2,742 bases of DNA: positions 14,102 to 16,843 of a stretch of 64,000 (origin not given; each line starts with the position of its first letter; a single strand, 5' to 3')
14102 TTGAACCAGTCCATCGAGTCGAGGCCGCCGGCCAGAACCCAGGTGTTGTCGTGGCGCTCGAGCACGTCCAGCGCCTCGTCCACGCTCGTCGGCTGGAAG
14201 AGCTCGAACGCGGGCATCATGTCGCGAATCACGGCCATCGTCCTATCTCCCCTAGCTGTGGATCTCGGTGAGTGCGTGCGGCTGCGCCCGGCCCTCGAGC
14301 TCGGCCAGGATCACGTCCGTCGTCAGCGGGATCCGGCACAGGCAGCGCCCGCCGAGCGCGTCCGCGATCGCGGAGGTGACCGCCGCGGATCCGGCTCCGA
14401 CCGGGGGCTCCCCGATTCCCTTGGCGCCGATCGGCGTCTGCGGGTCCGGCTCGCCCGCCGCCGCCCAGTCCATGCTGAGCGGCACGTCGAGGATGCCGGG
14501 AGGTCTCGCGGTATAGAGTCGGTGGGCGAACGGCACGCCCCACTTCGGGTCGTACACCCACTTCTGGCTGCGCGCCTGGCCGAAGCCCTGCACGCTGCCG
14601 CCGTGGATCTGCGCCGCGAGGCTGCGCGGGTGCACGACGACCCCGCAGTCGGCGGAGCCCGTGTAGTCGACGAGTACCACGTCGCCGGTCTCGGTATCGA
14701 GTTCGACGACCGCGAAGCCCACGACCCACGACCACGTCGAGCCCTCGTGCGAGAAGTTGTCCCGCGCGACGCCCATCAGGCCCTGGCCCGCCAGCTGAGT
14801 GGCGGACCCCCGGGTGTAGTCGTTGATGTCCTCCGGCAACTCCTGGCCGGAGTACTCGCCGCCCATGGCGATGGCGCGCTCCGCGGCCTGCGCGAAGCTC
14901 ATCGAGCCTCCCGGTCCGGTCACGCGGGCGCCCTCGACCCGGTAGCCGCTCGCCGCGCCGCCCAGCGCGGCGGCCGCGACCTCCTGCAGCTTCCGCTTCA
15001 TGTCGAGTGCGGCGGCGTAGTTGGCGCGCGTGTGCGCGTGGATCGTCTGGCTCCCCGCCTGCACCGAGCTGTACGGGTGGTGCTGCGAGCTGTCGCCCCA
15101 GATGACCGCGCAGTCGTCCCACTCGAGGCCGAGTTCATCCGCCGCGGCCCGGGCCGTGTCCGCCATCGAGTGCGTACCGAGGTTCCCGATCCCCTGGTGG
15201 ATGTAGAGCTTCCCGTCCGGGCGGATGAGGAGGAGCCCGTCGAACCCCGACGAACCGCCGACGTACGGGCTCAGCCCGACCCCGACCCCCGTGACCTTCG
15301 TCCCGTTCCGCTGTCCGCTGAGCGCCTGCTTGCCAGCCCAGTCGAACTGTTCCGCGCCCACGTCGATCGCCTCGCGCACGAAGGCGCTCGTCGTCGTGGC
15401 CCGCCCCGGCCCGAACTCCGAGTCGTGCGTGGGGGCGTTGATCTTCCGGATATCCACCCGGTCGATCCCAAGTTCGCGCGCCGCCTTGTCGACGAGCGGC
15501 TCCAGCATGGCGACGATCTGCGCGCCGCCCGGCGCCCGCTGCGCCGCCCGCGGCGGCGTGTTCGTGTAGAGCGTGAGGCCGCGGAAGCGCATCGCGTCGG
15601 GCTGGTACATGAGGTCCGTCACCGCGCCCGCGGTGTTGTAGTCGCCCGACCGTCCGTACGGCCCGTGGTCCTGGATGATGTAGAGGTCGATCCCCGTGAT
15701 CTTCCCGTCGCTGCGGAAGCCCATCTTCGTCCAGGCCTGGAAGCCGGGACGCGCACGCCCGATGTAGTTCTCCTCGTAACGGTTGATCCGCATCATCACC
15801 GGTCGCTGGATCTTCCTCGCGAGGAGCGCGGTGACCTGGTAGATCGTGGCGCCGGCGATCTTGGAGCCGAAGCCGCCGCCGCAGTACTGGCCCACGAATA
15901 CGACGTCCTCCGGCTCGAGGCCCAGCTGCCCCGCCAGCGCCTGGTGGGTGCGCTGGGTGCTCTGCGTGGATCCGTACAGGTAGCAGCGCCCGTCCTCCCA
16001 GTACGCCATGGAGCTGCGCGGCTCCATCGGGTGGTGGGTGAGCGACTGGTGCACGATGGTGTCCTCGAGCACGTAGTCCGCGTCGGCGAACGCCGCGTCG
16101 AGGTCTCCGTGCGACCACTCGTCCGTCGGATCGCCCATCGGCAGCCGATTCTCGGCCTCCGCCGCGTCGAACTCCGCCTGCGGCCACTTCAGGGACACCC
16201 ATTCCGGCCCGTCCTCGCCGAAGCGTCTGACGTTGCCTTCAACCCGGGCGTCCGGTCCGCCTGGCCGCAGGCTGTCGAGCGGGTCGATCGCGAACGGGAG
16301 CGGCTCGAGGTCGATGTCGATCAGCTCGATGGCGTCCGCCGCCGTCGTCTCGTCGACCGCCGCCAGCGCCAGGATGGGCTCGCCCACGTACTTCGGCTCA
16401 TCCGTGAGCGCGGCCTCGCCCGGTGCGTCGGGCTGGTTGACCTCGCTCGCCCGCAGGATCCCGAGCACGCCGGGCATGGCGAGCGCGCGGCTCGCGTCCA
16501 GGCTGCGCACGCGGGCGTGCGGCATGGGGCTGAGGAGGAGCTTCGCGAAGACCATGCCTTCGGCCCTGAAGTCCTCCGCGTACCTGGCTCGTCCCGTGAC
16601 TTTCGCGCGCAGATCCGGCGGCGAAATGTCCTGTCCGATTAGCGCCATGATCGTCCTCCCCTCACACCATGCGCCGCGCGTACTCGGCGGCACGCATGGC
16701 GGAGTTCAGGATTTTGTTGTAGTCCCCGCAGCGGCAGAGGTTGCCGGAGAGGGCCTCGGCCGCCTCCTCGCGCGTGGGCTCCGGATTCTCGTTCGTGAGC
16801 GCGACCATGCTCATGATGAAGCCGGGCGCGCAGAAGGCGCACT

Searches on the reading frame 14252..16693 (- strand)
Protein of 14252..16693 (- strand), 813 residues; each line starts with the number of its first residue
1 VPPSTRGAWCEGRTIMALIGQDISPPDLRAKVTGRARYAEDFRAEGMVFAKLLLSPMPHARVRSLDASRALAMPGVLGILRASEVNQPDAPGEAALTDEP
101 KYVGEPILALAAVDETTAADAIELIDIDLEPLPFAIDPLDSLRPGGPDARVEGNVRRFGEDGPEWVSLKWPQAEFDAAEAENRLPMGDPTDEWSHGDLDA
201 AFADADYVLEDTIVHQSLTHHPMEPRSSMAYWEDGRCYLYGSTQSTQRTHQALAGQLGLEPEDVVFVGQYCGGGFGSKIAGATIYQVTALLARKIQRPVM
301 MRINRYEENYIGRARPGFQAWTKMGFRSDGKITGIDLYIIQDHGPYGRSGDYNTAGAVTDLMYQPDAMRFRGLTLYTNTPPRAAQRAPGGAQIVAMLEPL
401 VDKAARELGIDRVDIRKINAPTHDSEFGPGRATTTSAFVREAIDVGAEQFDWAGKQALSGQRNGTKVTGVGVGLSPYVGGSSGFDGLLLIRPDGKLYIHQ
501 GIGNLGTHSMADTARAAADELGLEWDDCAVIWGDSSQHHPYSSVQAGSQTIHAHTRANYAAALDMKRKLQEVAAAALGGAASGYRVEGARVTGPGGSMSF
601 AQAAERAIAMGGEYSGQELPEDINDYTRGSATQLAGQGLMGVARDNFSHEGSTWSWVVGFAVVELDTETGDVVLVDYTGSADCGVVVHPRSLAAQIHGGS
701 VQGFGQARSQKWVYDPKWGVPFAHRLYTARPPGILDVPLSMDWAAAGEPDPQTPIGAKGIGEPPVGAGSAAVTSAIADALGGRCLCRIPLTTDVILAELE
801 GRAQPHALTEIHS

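Call 66: search_protein_families(library=pfam, proteins=[window:14252-16693:-], max_evalue=0.00001)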
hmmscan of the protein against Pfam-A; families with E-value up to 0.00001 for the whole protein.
window:14252-16693:- (813 aa): 3 families
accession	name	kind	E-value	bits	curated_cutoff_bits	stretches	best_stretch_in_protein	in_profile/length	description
PF02738.23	MoCoBD_1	-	1.4e-62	211.4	27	1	192-420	12-244/244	Molybdopterin cofactor-binding domain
PF20256.3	MoCoBD_2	-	2.5e-38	132.6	27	1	447-738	3-283/283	Molybdopterin cofactor-binding domain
PF01315.27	Ald_Xan_dh_C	-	6.8e-20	71.9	31.3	1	33-133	1-110/110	Aldehyde oxidase and xanthine dehydrogenase, a/b hammerhead domain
